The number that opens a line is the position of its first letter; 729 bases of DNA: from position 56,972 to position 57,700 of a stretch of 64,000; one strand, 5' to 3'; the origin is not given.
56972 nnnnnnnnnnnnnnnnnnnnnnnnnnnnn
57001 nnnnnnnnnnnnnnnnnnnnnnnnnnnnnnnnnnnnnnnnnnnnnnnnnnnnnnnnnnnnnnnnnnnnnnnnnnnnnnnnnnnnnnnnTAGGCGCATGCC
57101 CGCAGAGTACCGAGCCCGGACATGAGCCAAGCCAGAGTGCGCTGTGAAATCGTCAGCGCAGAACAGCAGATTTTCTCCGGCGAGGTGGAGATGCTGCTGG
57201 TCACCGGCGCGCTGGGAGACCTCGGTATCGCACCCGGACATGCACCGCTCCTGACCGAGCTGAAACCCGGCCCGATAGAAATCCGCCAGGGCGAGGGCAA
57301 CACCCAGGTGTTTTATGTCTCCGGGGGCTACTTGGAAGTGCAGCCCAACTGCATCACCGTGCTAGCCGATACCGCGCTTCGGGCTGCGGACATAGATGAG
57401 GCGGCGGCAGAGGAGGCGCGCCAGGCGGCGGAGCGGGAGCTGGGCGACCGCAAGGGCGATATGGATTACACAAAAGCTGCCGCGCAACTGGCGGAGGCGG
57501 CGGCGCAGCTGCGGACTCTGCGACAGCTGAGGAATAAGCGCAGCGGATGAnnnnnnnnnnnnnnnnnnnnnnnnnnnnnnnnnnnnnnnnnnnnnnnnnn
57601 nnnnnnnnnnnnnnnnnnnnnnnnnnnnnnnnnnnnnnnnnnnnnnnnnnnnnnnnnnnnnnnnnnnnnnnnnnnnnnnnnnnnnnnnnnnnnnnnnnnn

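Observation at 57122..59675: ATP synthase operon extended by translationally coupled DUF898 membrane protein and M48 metallopeptidase genes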

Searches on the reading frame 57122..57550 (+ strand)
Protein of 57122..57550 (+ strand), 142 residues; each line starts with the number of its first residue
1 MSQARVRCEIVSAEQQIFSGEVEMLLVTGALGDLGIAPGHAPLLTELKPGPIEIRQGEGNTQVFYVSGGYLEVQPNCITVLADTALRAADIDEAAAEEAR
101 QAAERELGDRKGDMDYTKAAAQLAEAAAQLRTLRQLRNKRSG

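Call 3: search_protein_families(library=pfam, proteins=[window:57122-57550:+])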
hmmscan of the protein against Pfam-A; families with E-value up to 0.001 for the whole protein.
window:57122-57550:+ (142 aa): 2 families
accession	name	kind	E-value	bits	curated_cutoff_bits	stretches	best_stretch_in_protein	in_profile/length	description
PF02823.21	ATP-synt_DE_N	-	8.8e-30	103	27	1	7-85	2-80/80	ATP synthase, Delta/Epsilon chain, beta-sandwich domain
PF00401.25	ATP-synt_DE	-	1.5e-09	38.3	24.6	1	90-132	2-45/47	ATP synthase, Delta/Epsilon chain, long alpha-helix domain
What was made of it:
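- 57122..57550 (+): atpC, the F1 epsilon subunit (142 aa). PF02823 E 9e-30 and PF00401 E 1.5e-9 (call 3).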

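Call 41: find_homologous_proteins(query=window:57122-57550:+)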
Query window:57122-57550:+ (142 aa): 7999 proteins with E <= 0.001 among 8000 candidates; the best 120 are listed.
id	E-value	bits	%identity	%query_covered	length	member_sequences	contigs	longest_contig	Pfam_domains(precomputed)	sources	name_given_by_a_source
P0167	9.0e-84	296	100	100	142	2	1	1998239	PF02823.22,PF00401.26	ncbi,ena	-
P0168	8.7e-78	277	94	99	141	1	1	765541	PF02823.22,PF00401.26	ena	-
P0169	9.6e-78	276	94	99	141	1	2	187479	PF02823.22,PF00401.26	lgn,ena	-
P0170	2.5e-77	275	94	99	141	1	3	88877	PF02823.22,PF00401.26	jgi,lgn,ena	-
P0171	9.3e-77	273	93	99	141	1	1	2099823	PF02823.22,PF00401.26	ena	-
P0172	2.6e-68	246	85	96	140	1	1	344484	PF02823.22,PF00401.26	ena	-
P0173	4.7e-53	197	68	94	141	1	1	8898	PF02823.22,PF00401.26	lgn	-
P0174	9.1e-53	196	68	94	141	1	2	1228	PF02823.22,PF00401.26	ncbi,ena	-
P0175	1.5e-52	195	66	94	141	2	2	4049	PF02823.22,PF00401.26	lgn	-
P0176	1.9e-52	195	67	95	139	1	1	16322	PF02823.22,PF00401.26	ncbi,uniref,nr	ncbi:F0F1 ATP synthase subunit epsilon [Zooshikella harenae]|uniref:ATP synthase epsilon chain n=1 T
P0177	2.6e-52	194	67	95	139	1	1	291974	PF02823.22,PF00401.26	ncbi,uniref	ncbi:F0F1 ATP synthase subunit epsilon [Zooshikella sp. RANM57]|uniref:F0F1 ATP synthase subunit eps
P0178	2.9e-52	194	69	94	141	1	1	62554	PF02823.22,PF00401.26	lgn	-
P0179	3.3e-52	194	67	95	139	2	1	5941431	PF02823.22,PF00401.26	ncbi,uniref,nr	ncbi:F0F1 ATP synthase subunit epsilon [Zooshikella ganghwensis]|uniref:ATP synthase epsilon chain n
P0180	3.9e-52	194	66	96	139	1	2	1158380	PF02823.22,PF00401.26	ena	-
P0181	7.0e-52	193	68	96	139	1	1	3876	PF02823.22,PF00401.26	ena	-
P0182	8.2e-52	193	68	94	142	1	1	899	PF02823.22,PF00401.26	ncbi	-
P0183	8.4e-52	193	66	94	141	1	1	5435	PF02823.22,PF00401.26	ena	-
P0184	1.2e-51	192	65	94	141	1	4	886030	PF02823.22,PF00401.26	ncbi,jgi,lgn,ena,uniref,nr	ncbi:F0F1 ATP synthase subunit epsilon [Neptuniibacter caesariensis]|uniref:ATP synthase epsilon cha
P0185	1.4e-51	192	67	94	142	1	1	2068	PF02823.22,PF00401.26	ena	-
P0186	1.5e-51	192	65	94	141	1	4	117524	PF02823.22,PF00401.26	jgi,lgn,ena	-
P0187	1.7e-51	192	69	94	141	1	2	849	PF02823.22,PF00401.26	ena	-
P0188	1.8e-51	191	66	94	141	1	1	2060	PF02823.22,PF00401.26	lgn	-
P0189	2.2e-51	191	65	95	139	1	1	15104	PF02823.22,PF00401.26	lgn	-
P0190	2.3e-51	191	67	96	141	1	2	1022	PF02823.22,PF00401.26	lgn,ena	-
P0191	2.4e-51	191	66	94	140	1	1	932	PF02823.22,PF00401.26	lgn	-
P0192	2.5e-51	191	66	94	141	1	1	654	PF02823.22,PF00401.26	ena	-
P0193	2.6e-51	191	68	96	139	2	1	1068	PF02823.22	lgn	-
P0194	2.6e-51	191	66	94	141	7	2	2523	PF02823.22,PF00401.26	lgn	-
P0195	3.3e-51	191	67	94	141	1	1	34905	PF02823.22,PF00401.26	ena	-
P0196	3.5e-51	191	66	94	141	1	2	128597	PF02823.22,PF00401.26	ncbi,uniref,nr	ncbi:F0F1 ATP synthase subunit epsilon [Marinobacterium marinum]|uniref:ATP synthase epsilon chain n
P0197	3.5e-51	191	63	94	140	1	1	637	PF02823.22,PF00401.26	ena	-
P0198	3.7e-51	190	67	94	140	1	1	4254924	PF02823.22,PF00401.26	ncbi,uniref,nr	ncbi:F0F1 ATP synthase subunit epsilon [Alkalimarinus alittae]|uniref:ATP synthase epsilon chain n=1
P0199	3.7e-51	190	67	94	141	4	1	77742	PF02823.22,PF00401.26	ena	-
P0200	3.9e-51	190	65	94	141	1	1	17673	PF02823.22,PF00401.26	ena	-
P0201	4.1e-51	190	66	94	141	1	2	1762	PF02823.22,PF00401.26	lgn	-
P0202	4.4e-51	190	64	94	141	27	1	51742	PF02823.22,PF00401.26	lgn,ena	-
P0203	4.7e-51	190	65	94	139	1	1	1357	PF02823.22,PF00401.26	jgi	jgi:F-type H+-transporting ATPase subunit epsilon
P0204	4.7e-51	190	66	94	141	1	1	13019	PF02823.22,PF00401.26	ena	-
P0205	4.8e-51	190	67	94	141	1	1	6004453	PF02823.22,PF00401.26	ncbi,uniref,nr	ncbi:F0F1 ATP synthase subunit epsilon [Endozoicomonas sp. 4G]|uniref:F0F1 ATP synthase subunit epsi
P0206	5.1e-51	190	66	94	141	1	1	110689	PF02823.22,PF00401.26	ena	-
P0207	5.2e-51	190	67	94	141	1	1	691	PF02823.22,PF00401.26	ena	-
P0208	5.5e-51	190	65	94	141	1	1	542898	PF02823.22,PF00401.26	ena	-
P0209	5.5e-51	190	64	96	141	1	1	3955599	PF02823.22,PF00401.26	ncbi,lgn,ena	ncbi:F0F1 ATP synthase subunit epsilon [Motiliproteus sp.]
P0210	5.9e-51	190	66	94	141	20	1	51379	PF02823.22,PF00401.26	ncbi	-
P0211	5.9e-51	190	65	94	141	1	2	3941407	PF02823.22,PF00401.26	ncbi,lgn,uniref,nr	ncbi:F0F1 ATP synthase subunit epsilon [Neptuniibacter halophilus]|uniref:F0F1 ATP synthase subunit 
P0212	6.0e-51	190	66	94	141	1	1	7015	PF02823.22,PF00401.26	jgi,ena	-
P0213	6.2e-51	190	64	94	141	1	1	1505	PF02823.22,PF00401.26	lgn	-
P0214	6.3e-51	190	63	94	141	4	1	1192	PF02823.22,PF00401.26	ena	-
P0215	6.4e-51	190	63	94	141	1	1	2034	PF02823.22,PF00401.26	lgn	-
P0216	6.5e-51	190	66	94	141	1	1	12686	PF02823.22,PF00401.26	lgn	-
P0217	6.7e-51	190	64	94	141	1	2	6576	PF02823.22,PF00401.26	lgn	-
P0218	7.7e-51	189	64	96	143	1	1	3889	PF02823.22,PF00401.26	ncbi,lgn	-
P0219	7.9e-51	189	65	94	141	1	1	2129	PF02823.22,PF00401.26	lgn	-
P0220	8.2e-51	189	64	94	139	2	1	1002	PF02823.22,PF00401.26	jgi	jgi:F-type H+-transporting ATPase subunit epsilon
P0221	8.3e-51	189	66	94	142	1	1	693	PF02823.22,PF00401.26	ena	-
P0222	8.5e-51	189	65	94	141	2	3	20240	PF02823.22,PF00401.26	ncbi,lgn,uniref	ncbi:F0F1 ATP synthase subunit epsilon [Neptunomonas sp.]|uniref:F0F1 ATP synthase subunit epsilon n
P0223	8.5e-51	189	66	94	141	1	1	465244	PF02823.22,PF00401.26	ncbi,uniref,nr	ncbi:F0F1 ATP synthase subunit epsilon [Endozoicomonas numazuensis]|uniref:ATP synthase epsilon chai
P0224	9.1e-51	189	66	94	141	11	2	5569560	PF02823.22,PF00401.26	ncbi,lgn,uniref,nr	ncbi:F0F1 ATP synthase subunit epsilon [Endozoicomonas elysicola]|uniref:ATP synthase epsilon chain 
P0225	9.2e-51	189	66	94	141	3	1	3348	PF02823.22,PF00401.26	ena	-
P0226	9.6e-51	189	64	95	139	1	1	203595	PF02823.22,PF00401.26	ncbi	-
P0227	9.7e-51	189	64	95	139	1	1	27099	PF02823.22,PF00401.26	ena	-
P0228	1.0e-50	189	66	94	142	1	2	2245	PF02823.22,PF00401.26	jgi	jgi:F-type H+-transporting ATPase subunit epsilon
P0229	1.1e-50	189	65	94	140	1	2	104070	PF02823.22,PF00401.26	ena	-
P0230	1.1e-50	189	66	96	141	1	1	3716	PF02823.22,PF00401.26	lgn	-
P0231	1.2e-50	189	63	94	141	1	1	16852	PF02823.22,PF00401.26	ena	-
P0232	1.2e-50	189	63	94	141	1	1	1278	PF02823.22,PF00401.26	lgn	-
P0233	1.2e-50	189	67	94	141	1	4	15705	PF02823.22,PF00401.26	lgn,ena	-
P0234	1.2e-50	189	66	94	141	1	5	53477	PF02823.22,PF00401.26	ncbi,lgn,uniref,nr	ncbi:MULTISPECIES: F0F1 ATP synthase subunit epsilon [Endozoicomonas]|uniref:F0F1 ATP synthase subun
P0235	1.2e-50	189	67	94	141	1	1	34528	PF02823.22,PF00401.26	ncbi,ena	-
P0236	1.3e-50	189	66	94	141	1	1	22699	PF02823.22,PF00401.26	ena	-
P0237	1.3e-50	189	63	94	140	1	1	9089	PF02823.22,PF00401.26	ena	-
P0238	1.3e-50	189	67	94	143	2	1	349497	PF02823.22,PF00401.26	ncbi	ncbi:F0F1 ATP synthase subunit epsilon [Endozoicomonadaceae bacterium StTr2]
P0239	1.4e-50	189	65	94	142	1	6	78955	PF02823.22,PF00401.26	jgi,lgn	jgi:F-type H+-transporting ATPase subunit epsilon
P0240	1.4e-50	189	66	94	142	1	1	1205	PF02823.22,PF00401.26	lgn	-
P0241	1.4e-50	189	66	94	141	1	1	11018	PF02823.22,PF00401.26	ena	-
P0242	1.5e-50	189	63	94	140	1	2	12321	PF02823.22,PF00401.26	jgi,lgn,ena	-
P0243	1.5e-50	189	66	94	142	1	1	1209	PF02823.22,PF00401.26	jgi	jgi:F-type H+-transporting ATPase subunit epsilon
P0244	1.5e-50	188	66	94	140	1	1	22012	PF02823.22,PF00401.26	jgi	jgi:F-type H+-transporting ATPase subunit epsilon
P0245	1.5e-50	188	-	-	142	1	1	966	PF02823.22,PF00401.26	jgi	jgi:F-type H+-transporting ATPase subunit epsilon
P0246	1.5e-50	188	66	94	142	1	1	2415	PF02823.22,PF00401.26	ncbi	-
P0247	1.5e-50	188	65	96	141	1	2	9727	PF02823.22,PF00401.26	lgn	-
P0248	1.6e-50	188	64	94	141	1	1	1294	PF02823.22,PF00401.26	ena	-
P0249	1.6e-50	188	67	96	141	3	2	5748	PF02823.22,PF00401.26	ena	-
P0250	1.7e-50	188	66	94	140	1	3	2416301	PF02823.22,PF00401.26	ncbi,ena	-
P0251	1.7e-50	188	63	94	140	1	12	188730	PF02823.22,PF00401.26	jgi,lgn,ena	-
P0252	1.7e-50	188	64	95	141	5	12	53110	PF02823.22,PF00401.26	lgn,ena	-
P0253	1.7e-50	188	66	94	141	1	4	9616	PF02823.22,PF00401.26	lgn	-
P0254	1.8e-50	188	63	94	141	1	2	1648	PF02823.22,PF00401.26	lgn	-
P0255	1.8e-50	188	-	-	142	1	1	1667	PF02823.22,PF00401.26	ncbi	-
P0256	1.8e-50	188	66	94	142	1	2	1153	PF02823.22,PF00401.26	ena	-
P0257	1.8e-50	188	67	94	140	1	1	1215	PF02823.22,PF00401.26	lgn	-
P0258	1.9e-50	188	65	94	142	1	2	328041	PF02823.22,PF00401.26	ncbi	ncbi:MAG: F0F1 ATP synthase subunit epsilon [Halieaceae bacterium]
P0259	1.9e-50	188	64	96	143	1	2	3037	PF02823.22,PF00401.26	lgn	-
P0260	2.0e-50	188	64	94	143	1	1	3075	PF02823.22,PF00401.26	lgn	-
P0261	2.0e-50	188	66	94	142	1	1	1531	PF02823.22,PF00401.26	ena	-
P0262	2.0e-50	188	64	96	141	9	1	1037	PF02823.22,PF00401.26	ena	-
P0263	2.1e-50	188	66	94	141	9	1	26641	PF02823.22,PF00401.26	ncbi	ncbi:MAG: F0F1 ATP synthase subunit epsilon [Endozoicomonas sp.]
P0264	2.1e-50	188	65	96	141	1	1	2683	PF02823.22,PF00401.26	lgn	-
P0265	2.1e-50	188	64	96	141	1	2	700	PF02823.22,PF00401.26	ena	-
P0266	2.1e-50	188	64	96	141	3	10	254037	PF02823.22,PF00401.26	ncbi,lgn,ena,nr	ncbi:MAG: F0F1 ATP synthase subunit epsilon [Pseudomonadales bacterium]|nr:F0F1 ATP synthase subunit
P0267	2.4e-50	188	66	94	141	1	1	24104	PF02823.22,PF00401.26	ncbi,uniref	ncbi:F0F1 ATP synthase subunit epsilon [Endozoicomonas sp.]|uniref:F0F1 ATP synthase subunit epsilon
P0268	2.4e-50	188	-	-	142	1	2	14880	PF02823.22,PF00401.26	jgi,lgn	jgi:F-type H+-transporting ATPase subunit epsilon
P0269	2.4e-50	188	66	94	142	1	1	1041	PF02823.22,PF00401.26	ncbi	-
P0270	2.5e-50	188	66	94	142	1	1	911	PF02823.22,PF00401.26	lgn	-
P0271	2.6e-50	188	66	94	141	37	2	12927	PF02823.22,PF00401.26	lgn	-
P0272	2.6e-50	188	-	-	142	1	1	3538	PF02823.22,PF00401.26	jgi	jgi:F-type H+-transporting ATPase subunit epsilon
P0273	2.7e-50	188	66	94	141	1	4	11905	PF02823.22,PF00401.26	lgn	-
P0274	2.9e-50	188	66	94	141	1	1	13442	PF02823.22,PF00401.26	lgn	-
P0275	2.9e-50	188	67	94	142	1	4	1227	PF02823.22,PF00401.26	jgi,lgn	jgi:F-type H+-transporting ATPase subunit epsilon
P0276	2.9e-50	188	63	94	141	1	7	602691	PF02823.22,PF00401.26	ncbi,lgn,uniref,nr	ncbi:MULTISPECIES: F0F1 ATP synthase subunit epsilon [Neptunomonas]|uniref:ATP synthase epsilon chai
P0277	3.0e-50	188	66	94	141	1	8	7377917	PF02823.22,PF00401.26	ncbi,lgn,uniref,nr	ncbi:F0F1 ATP synthase subunit epsilon [Endozoicomonas sp. 8E]|uniref:F0F1 ATP synthase subunit epsi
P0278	3.0e-50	188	64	94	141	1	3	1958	PF02823.22,PF00401.26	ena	-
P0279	3.1e-50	188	66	94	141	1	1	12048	PF02823.22,PF00401.26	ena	-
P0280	3.1e-50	187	-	-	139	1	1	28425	PF02823.22,PF00401.26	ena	-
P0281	3.1e-50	187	66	94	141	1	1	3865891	PF02823.22,PF00401.26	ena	-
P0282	3.2e-50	187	64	94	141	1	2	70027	PF02823.22,PF00401.26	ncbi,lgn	-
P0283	3.2e-50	187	66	94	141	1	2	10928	PF02823.22,PF00401.26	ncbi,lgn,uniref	ncbi:MAG: F0F1 ATP synthase subunit epsilon [Endozoicomonas sp.]|uniref:F0F1 ATP synthase subunit ep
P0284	3.2e-50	187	64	94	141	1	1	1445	PF02823.22,PF00401.26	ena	-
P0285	3.2e-50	187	66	94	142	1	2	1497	PF02823.22,PF00401.26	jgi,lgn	jgi:F-type H+-transporting ATPase subunit epsilon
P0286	3.3e-50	187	64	94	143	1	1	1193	PF02823.22,PF00401.26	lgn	-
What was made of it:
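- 57122..57550 (+): 85-94% identical in clade relatives and 63-69% to Zooshikella, Neptuniibacter and Endozoicomonas (call 41).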

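Call 43: find_encoding_contigs(protein=P0171, flank=8000, max_places=2)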
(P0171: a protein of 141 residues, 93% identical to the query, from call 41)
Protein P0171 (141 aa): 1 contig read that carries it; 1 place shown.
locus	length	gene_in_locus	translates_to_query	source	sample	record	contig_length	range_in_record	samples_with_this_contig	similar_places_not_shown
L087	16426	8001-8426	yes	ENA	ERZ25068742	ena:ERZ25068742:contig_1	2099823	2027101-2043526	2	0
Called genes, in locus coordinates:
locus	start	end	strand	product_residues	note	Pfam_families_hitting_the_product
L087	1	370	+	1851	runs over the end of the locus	PF00400:WD40 (faint), PF10282:Lactonase, PF25174:Beta-prop_THOC3 (faint), PF25175:Beta-prop_WDR5 (faint), PF25460:Beta-prop_Aladin (faint)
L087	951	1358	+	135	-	PF03899:ATP-synt_I (weak)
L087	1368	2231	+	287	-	PF00119:ATP-synt_A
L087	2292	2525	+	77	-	PF00137:ATP-synt_C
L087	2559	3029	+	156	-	PF00430:ATP-synt_B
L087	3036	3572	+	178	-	PF00213:OSCP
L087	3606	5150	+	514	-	PF02874:ATP-synt_ab_N, PF00006:ATP-synt_ab, PF00306:ATP-synt_ab_C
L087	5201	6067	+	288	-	PF00231:ATP-synt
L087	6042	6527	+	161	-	PF01713:Smr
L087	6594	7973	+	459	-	PF02874:ATP-synt_ab_N, PF00006:ATP-synt_ab, PF22919:ATP-synt_VA_C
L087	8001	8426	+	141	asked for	PF02823:ATP-synt_DE_N, PF00401:ATP-synt_DE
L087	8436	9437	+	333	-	PF05987:DUF898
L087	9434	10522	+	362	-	PF23368:DUF7092, PF01435:Peptidase_M48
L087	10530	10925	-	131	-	-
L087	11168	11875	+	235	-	-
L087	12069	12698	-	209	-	-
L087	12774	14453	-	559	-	PF00890:FAD_binding_2, PF12831:FAD_oxidored (weak)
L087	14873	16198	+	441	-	PF12804:NTP_transf_3, PF25084:LbH_EIF2B, PF25087:GMPPB_C, PF00132:Hexapep, PF14602:Hexapep_2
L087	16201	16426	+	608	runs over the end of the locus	PF13522:GATase_6, PF13537:GATase_7, PF01380:SIS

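Call 44: find_encoding_contigs(protein=P0178, flank=8000, max_places=2)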
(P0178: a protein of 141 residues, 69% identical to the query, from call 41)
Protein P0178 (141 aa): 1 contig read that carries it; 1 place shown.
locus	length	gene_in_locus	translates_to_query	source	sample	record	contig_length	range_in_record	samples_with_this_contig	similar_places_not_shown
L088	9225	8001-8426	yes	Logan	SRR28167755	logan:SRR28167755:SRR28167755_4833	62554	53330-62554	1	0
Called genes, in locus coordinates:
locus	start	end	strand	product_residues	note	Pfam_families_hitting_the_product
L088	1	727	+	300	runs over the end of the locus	PF00126:HTH_1, PF03466:LysR_substrate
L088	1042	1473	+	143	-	PF03899:ATP-synt_I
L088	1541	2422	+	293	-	PF00119:ATP-synt_A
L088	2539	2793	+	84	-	PF00137:ATP-synt_C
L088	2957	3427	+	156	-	PF00430:ATP-synt_B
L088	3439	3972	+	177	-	PF00213:OSCP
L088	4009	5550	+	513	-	PF02874:ATP-synt_ab_N, PF00006:ATP-synt_ab, PF00306:ATP-synt_ab_C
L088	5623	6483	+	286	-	PF00231:ATP-synt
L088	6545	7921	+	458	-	PF02874:ATP-synt_ab_N, PF00006:ATP-synt_ab, PF22919:ATP-synt_VA_C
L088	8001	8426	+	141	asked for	PF02823:ATP-synt_DE_N, PF00401:ATP-synt_DE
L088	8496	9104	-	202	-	PF03831:YjdM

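Call 45: find_encoding_contigs(protein=P0180, flank=8000, max_places=2)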
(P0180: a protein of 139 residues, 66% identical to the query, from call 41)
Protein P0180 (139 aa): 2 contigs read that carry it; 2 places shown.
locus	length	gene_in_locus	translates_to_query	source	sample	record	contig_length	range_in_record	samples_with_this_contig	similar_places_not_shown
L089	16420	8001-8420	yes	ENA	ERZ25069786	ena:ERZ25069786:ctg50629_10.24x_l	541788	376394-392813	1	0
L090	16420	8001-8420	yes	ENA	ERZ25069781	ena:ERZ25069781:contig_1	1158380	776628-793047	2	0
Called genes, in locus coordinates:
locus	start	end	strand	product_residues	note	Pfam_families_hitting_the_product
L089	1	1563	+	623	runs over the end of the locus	PF00005:ABC_tran, PF02463:SMC_N (weak)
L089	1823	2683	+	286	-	PF00119:ATP-synt_A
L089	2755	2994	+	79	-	PF00137:ATP-synt_C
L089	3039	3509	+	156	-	PF00430:ATP-synt_B, PF06188:HrpE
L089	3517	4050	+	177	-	PF00213:OSCP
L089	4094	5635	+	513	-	PF02874:ATP-synt_ab_N, PF00006:ATP-synt_ab, PF00306:ATP-synt_ab_C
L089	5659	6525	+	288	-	PF00231:ATP-synt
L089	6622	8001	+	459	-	PF02874:ATP-synt_ab_N, PF00006:ATP-synt_ab, PF22919:ATP-synt_VA_C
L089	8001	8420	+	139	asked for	PF02823:ATP-synt_DE_N, PF00401:ATP-synt_DE (weak)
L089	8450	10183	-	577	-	PF00890:FAD_binding_2, PF01266:DAO (faint), PF12831:FAD_oxidored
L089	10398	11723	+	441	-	PF00483:NTP_transferase (weak), PF12804:NTP_transf_3, PF25084:LbH_EIF2B, PF25087:GMPPB_C, PF00132:Hexapep (weak), PF14602:Hexapep_2 (faint), PF00132:Hexapep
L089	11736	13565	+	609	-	PF13522:GATase_6, PF13537:GATase_7, PF01380:SIS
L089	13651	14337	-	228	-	PF01863:YgjP-like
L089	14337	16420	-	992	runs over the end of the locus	PF04313:HSDR_N, PF04851:ResIII, PF18766:SWI2_SNF2, PF22679:T1R_D3-like, PF11867:T1RH-like_C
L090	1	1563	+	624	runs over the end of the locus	PF00005:ABC_tran, PF02463:SMC_N (weak)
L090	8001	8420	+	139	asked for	PF02823:ATP-synt_DE_N, PF00401:ATP-synt_DE (weak)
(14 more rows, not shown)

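Call 71: search_protein_families(library=pfam, proteins=[L087:11168-11875:+, L087:12069-12698:-, L087:10530-10925:-], max_evalue=0.001)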
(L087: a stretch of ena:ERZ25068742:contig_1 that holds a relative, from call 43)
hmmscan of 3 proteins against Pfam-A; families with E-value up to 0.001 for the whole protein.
L087:11168-11875:+ (235 aa): 14 families
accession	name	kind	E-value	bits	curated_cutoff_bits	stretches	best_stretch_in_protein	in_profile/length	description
PF00515.34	TPR_1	-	7.3e-31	105.2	27.8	3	85-118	1-34/34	Tetratricopeptide repeat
PF13414.12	TPR_11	-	2.1e-24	85.4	26.8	3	63-99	6-42/42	TPR repeat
PF07719.23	TPR_2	-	1.2e-22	78.5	27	2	85-117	1-33/34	Tetratricopeptide repeat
PF13431.12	TPR_17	-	4.6e-22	76.8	24.4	2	75-106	3-34/34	Tetratricopeptide repeat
PF13432.12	TPR_16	-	7.9e-19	68.2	32.7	3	63-117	9-63/65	Tetratricopeptide repeat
PF13181.12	TPR_8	-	6.5e-18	63.7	25.7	1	87-117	3-33/34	Tetratricopeptide repeat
PF13371.12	TPR_9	-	1e-14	54.8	35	2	35-87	13-65/73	Tetratricopeptide repeat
PF13424.12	TPR_12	-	2.4e-10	40.9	30.1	2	50-114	2-74/77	Tetratricopeptide repeat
PF14559.12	TPR_19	-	2.1e-08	34.8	25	1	30-88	4-61/68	Tetratricopeptide repeat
PF13428.12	TPR_14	-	2.1e-08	34.5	23.5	0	88-119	4-35/44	Tetratricopeptide repeat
PF13174.12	TPR_6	-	7.8e-08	32.9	26.3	0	87-117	2-32/33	Tetratricopeptide repeat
PF24575.1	TPR_Slam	-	5.8e-06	27.1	35.2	0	85-120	47-82/104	Surface lipoprotein assembly modifier, N-terminal TPR repeats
PF12569.14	NatA_aux_su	-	9.5e-05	22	33.3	0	19-84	194-259/515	N-terminal acetyltransferase A, auxiliary subunit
PF25575.1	TPR_BSK1_C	-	0.00045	20.5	42.2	0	97-157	54-115/118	Serine/threonine-protein kinase BSK1-like, TPR repeats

L087:12069-12698:- (209 aa): 0 families

L087:10530-10925:- (131 aa): 0 families
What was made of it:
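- Tried and rejected: It did reveal the TPR-fused variants (call 71).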
